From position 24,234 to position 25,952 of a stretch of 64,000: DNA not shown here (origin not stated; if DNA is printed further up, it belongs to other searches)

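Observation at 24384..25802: PilZ-PilT fusion: a retraction ATPase with a built-in c-di-GMP receptor domain.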

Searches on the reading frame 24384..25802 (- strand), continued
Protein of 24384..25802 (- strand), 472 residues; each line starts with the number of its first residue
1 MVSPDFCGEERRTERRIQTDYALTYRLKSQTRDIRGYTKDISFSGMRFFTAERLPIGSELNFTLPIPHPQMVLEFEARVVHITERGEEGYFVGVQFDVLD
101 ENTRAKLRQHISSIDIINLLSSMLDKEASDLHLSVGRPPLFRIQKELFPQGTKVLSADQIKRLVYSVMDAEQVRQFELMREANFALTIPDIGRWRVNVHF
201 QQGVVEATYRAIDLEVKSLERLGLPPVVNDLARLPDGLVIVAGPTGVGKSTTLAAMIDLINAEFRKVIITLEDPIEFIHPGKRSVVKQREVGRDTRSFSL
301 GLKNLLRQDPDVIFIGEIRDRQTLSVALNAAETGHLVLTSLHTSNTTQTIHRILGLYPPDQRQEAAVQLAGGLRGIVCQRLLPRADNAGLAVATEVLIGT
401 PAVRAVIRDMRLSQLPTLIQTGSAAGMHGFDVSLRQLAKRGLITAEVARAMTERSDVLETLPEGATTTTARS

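Call 13: find_encoding_contigs(protein=P0001, flank=3000, max_places=3)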
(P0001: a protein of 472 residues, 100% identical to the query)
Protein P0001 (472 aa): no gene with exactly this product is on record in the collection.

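Call 14: find_encoding_contigs(protein=P0007, flank=10000, max_places=3)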
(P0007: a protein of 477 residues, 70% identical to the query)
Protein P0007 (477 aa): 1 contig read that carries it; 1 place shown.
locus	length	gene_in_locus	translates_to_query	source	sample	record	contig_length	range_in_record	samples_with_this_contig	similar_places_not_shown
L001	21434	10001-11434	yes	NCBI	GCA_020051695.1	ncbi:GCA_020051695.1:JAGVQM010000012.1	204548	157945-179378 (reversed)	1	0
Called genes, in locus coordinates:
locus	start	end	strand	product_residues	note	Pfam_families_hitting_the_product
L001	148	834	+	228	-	-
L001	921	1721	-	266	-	PF01145:Band_7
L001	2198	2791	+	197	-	PF00156:Pribosyltran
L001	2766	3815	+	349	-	PF02729:OTCace_N, PF00185:OTCace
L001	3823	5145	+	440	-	PF01979:Amidohydro_1, PF12890:DHOase, PF07969:Amidohydro_3 (weak)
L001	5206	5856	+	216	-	PF00730:HhH-GPD, PF00633:HHH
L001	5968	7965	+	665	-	PF13513:HEAT_EZ (faint), PF02985:HEAT (faint), PF03130:HEAT_PBS (faint), PF12717:Cnd1 (faint), PF13646:HEAT_2, PF00160:Pro_isomerase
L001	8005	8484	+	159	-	PF04008:Adenosine_kin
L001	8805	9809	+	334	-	PF12706:Lactamase_B_2 (weak)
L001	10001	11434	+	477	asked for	PF07238:PilZ, PF00437:T2SSE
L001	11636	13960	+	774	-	PF13727:CoA_binding_3, PF01073:3Beta_HSD (weak), PF01370:Epimerase, PF02719:Polysacc_synt_2, PF04321:RmlD_sub_bind, PF16363:GDP_Man_Dehyd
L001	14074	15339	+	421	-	PF02403:Seryl_tRNA_N, PF00587:tRNA-synt_2b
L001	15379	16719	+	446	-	PF02518:HATPase_c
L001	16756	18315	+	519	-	PF00072:Response_reg, PF08665:PglZ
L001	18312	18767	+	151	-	PF02367:TsaE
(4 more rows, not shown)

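Call 15: find_encoding_contigs(protein=P0107, flank=10000, max_places=3)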
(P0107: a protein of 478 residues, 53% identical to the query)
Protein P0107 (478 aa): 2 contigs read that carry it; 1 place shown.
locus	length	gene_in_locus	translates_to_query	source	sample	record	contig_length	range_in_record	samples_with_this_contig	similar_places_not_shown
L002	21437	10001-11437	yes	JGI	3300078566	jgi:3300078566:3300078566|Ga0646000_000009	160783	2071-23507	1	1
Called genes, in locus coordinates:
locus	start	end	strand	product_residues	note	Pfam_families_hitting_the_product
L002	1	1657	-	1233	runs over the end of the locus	PF06739:SBBP, PF00404:Dockerin_1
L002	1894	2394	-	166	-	-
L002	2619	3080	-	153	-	PF03061:4HBT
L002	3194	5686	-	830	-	PF07719:TPR_2 (faint), PF13181:TPR_8 (faint), PF13428:TPR_14 (faint), PF13432:TPR_16 (faint), PF14559:TPR_19 (faint), PF13424:TPR_12 (weak), PF00515:TPR_1 (weak), PF09985:Glucodextran_C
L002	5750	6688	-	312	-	PF02729:OTCace_N, PF00185:OTCace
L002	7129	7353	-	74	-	-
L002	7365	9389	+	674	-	PF13620:CarboxypepD_reg (weak), PF13715:CarbopepD_reg_2 (faint), PF17210:SdrD_B (faint), PF22904:NOMO1-like_2nd (faint), PF13585:CHU_C (weak), PF18962:Por_Secre_tail (weak), PF13860:FlgD_ig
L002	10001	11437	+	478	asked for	PF07238:PilZ, PF00437:T2SSE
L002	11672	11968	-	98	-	-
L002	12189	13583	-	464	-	PF00004:AAA (weak), PF07728:AAA_5 (faint), PF00004:AAA (weak), PF07724:AAA_2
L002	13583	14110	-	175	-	PF00227:Proteasome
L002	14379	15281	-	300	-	PF02899:Phage_int_SAM_1, PF00589:Phage_integrase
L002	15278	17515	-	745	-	PF01751:Toprim, PF01131:Topoisom_bac, PF01396:Zn_ribbon_Top1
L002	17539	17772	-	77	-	-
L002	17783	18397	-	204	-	PF00625:Guanylate_kin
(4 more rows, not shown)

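Call 37: search_solved_structures(query=window:24384-25802:-, max_evalue=0.001, show_alignments=1)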
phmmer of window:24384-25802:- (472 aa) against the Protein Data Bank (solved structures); distinct sequences matched with E-value up to 0.001: 33.
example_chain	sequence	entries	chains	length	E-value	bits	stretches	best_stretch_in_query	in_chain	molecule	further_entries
5fl3_A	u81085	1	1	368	6.1e-88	299.1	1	115-450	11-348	PILI RETRACTION PROTEIN PILT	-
5zfq_A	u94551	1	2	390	1.5e-87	297.8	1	109-461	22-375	Twitching motility pilus retraction protein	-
6ojx_A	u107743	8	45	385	2.4e-86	293.8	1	116-459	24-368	Twitching motility pilus retraction ATPase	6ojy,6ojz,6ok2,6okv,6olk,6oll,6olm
3jvu_A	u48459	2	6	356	2.8e-82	280.4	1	115-451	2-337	Twitching mobility protein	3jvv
2ewv_A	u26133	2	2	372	3.2e-82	280.2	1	113-458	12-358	twitching motility protein PilT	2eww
2gsz_A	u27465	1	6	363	6.6e-82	279.2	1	115-459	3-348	twitching motility protein PilT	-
9n32_A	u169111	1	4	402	6.3e-75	256.2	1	113-457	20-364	PilU protein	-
10my_A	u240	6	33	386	2.7e-74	254.1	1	118-446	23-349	PilT/PilU family type 4a pilus ATPase | Twitching motility protein PilT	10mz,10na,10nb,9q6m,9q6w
2eyu_A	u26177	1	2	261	3.3e-63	217.6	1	215-458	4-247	twitching motility protein PilT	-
6geb_A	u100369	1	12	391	2.4e-31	112.6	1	126-408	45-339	DotB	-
6gef_A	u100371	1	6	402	6.8e-28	101.2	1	200-452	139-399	Type IV secretion system protein DotB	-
4pht_A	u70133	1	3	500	1.2e-26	97.1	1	218-355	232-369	General secretory pathway protein E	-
5zfr_A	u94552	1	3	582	4.8e-26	95.1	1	219-359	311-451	Type IV pilus biogenesis ATPase PilB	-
1p9r_A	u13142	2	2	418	7.2e-26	94.6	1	230-355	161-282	General secretion pathway protein E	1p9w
4kss_A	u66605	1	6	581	1.4e-25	93.6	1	230-355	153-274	Type II secretion system protein E, hemolysin-coregulated protein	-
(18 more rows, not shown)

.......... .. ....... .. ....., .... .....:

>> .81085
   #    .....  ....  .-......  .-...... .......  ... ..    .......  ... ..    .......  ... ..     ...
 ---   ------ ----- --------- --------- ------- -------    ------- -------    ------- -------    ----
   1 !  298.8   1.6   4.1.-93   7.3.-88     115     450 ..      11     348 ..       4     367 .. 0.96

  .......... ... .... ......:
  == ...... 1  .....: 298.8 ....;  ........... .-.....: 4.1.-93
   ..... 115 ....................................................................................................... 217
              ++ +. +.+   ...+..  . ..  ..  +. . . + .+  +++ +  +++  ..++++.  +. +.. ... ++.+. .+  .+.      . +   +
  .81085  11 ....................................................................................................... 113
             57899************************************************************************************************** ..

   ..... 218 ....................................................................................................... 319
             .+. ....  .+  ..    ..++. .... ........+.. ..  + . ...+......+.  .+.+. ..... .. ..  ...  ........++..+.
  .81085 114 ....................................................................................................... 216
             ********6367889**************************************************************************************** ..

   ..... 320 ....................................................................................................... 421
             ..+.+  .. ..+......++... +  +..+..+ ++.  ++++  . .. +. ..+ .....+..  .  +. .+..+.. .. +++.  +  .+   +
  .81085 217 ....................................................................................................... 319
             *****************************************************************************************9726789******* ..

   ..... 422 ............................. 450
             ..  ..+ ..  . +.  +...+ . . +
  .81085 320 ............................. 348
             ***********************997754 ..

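Call 39: predict_structure(alignment_id=A1)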
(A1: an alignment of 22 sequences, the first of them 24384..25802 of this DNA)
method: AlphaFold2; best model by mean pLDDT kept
length: 472 residues; sequences in the alignment: 22
mean_pLDDT: 76.1   pTM: 0.55
mean pLDDT of the five models: 76.1, 74.7, 71.5, 67.7, 59.5
residues with pLDDT >= 90: 71; 70-90: 280; 50-70: 72; < 50: 49
segments of 3 or more residues with pLDDT < 50: 1-14, 246-248, 274-283, 292-295, 455-472
pLDDT, mean of each block of 10 residues (from residue 1): 25 49 88 85 83 87 79 86 78 82 78 77 84 91 86 82 76 74 66 74 82 69 86 91 62 81 71 51 51 52 61 79 84 87 87 90 91 92 81 90 91 87 78 89 86 55 30 27
secondary structure, 60 per line:
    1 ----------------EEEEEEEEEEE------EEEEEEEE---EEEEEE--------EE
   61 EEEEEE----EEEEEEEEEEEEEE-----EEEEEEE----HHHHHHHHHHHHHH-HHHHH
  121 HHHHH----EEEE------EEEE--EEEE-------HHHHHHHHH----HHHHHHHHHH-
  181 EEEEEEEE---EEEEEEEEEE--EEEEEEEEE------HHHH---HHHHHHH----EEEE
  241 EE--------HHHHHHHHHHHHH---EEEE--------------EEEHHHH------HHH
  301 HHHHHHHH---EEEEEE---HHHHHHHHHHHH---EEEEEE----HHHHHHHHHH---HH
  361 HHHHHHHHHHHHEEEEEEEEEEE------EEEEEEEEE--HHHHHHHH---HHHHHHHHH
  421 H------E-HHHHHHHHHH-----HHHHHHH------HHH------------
elements in order: E17-27 E34-41 E45-50 E59-66 E71-84 E90-96 H101-114 H116-125 E130-133 E140-143 E146-149 H157-165 H170-179 E181-188 E192-201 E204-212 H219-222 H226-232 E237-242 H251-263 E267-270 E285-287 H288-291 H298-308 E312-317 H321-332 E336-341 H346-355 H359-372 E373-383 E390-398 H401-408 H412-421 H430-439 H445-451
